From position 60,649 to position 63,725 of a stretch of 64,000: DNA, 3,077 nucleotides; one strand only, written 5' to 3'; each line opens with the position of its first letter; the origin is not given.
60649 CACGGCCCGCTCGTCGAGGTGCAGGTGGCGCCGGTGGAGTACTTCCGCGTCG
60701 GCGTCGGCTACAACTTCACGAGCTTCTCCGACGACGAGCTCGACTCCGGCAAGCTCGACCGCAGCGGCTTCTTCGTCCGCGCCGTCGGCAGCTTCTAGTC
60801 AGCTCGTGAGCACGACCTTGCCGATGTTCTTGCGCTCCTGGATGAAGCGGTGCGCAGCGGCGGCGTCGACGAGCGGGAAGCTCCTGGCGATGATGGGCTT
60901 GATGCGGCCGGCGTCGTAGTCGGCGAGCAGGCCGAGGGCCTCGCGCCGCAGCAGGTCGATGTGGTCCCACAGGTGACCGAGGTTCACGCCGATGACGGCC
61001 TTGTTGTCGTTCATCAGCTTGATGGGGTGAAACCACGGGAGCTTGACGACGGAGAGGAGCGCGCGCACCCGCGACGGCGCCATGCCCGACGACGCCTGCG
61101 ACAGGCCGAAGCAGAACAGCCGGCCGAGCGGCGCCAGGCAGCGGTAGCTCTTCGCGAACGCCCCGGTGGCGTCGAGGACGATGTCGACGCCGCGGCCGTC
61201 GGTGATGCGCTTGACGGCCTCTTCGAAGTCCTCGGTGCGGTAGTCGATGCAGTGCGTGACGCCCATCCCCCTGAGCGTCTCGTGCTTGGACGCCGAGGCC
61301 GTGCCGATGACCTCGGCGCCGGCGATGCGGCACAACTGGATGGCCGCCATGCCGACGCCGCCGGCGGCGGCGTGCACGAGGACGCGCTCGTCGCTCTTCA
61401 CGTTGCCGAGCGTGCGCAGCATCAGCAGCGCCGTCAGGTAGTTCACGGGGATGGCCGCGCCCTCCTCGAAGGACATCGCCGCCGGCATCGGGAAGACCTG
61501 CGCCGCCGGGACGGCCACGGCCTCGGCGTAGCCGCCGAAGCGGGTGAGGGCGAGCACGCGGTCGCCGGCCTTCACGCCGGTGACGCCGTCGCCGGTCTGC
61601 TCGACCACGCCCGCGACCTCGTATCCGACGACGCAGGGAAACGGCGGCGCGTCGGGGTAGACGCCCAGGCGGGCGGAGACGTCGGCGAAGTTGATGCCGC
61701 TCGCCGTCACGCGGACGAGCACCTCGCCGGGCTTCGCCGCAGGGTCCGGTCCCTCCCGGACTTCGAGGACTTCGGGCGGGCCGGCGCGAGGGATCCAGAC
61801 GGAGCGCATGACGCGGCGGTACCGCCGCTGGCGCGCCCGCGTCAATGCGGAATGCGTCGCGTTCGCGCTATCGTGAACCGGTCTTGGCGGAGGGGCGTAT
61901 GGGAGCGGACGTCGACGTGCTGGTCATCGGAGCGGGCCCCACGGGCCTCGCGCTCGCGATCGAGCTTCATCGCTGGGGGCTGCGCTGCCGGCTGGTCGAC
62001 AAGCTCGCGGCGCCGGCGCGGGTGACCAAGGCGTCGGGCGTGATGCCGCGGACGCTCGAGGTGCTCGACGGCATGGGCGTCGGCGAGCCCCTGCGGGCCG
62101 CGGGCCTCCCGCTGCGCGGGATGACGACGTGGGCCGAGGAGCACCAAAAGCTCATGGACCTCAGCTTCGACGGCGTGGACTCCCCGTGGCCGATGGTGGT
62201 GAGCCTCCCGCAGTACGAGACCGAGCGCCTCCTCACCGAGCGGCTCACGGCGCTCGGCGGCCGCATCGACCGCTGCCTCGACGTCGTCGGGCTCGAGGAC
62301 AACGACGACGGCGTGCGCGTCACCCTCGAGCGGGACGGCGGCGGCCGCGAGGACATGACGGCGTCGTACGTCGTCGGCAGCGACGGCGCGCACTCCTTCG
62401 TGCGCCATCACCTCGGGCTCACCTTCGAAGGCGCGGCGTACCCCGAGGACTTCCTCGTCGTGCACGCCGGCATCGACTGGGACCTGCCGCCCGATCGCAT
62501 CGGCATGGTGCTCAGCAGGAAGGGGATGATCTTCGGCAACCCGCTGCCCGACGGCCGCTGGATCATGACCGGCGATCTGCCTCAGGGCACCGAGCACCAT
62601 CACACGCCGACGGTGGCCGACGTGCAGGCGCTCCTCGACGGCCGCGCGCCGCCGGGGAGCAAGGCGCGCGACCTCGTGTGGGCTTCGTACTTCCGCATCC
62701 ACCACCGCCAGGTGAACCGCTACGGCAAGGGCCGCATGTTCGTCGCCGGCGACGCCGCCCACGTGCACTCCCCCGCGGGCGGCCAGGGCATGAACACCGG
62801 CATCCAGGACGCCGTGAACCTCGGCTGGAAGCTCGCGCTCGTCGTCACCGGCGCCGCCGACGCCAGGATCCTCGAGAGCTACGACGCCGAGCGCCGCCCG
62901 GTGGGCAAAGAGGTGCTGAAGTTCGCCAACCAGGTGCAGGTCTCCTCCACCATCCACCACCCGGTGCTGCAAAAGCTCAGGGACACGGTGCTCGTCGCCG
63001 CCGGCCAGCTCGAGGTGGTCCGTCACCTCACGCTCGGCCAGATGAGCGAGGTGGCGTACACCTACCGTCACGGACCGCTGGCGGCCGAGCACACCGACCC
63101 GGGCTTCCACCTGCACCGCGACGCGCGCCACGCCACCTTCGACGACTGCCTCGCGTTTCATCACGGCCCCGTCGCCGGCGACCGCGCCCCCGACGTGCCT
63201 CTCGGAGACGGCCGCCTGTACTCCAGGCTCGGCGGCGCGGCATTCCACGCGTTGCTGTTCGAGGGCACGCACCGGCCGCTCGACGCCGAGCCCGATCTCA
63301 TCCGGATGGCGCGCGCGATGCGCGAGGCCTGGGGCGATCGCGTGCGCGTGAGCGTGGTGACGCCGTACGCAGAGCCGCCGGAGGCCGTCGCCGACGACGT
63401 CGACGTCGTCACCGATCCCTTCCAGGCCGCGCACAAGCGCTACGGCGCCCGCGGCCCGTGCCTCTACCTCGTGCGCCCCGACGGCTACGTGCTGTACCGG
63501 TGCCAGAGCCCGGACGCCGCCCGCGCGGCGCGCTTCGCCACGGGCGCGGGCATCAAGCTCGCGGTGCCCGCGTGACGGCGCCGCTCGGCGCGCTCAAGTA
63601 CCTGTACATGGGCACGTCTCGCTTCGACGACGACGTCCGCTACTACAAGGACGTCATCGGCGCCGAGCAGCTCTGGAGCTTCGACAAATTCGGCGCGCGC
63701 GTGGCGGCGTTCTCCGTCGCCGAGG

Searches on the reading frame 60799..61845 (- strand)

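Call 51: search_protein_families(library=pfam, proteins=[window:60799-61845:-], max_evalue=0.001)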
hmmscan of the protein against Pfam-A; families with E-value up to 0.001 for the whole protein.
window:60799-61845:- (348 aa): 3 families
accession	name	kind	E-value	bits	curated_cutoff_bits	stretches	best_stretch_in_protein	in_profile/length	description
PF00107.32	ADH_zinc_N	-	1.8e-22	80.1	31.8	1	163-254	1-96/129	Zinc-binding dehydrogenase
PF13602.12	ADH_zinc_N_2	-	2.1e-21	77.7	27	1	194-346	1-134/134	Zinc-binding dehydrogenase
PF08240.17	ADH_N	-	1.8e-19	70.3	23.5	1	38-121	1-103/104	Alcohol dehydrogenase GroES-like domain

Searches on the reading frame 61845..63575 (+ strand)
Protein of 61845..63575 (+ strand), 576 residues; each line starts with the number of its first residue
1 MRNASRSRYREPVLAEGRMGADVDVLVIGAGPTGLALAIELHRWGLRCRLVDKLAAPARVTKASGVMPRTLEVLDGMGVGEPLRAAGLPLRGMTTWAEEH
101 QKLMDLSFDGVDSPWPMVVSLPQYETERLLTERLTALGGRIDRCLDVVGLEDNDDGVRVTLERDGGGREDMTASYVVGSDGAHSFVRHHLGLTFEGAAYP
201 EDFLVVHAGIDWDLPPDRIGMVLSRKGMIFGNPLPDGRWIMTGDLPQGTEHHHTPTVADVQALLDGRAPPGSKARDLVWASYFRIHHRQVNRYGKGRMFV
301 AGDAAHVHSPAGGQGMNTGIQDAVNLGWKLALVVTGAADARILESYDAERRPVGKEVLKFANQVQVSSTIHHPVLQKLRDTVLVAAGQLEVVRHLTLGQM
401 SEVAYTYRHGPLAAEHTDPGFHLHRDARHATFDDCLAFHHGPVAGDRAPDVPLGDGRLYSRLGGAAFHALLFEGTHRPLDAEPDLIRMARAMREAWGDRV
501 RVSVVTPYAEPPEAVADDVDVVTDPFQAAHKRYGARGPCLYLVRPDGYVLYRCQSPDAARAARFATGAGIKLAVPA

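Call 76: search_protein_families(library=pfam, proteins=[window:61845-63575:+], max_evalue=0.001)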
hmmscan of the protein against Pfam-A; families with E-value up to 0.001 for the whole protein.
window:61845-63575:+ (576 aa): 6 families
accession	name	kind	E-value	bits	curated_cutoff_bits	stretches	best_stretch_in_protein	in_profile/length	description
PF01494.25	FAD_binding_3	-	1.2e-79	268.6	22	1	22-361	1-349/349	FAD binding domain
PF01266.30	DAO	-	9.1e-08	32.4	27.9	1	24-65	1-43/353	FAD dependent oxidoreductase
PF21274.3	Rng_hyd_C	-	7.9e-07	29.8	27.5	1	479-560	13-94/107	Aromatic-ring hydroxylase, C-terminal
PF00890.30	FAD_binding_2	-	4.3e-05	23.3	20.4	1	24-56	1-33/414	FAD binding domain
PF07992.20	Pyr_redox_2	-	0.00021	21.3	26.1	1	24-185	2-112/291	Pyridine nucleotide-disulphide oxidoreductase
PF13450.12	NAD_binding_8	-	0.00061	20.4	21.9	0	27-55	1-29/68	NAD(P)-binding Rossmann-like domain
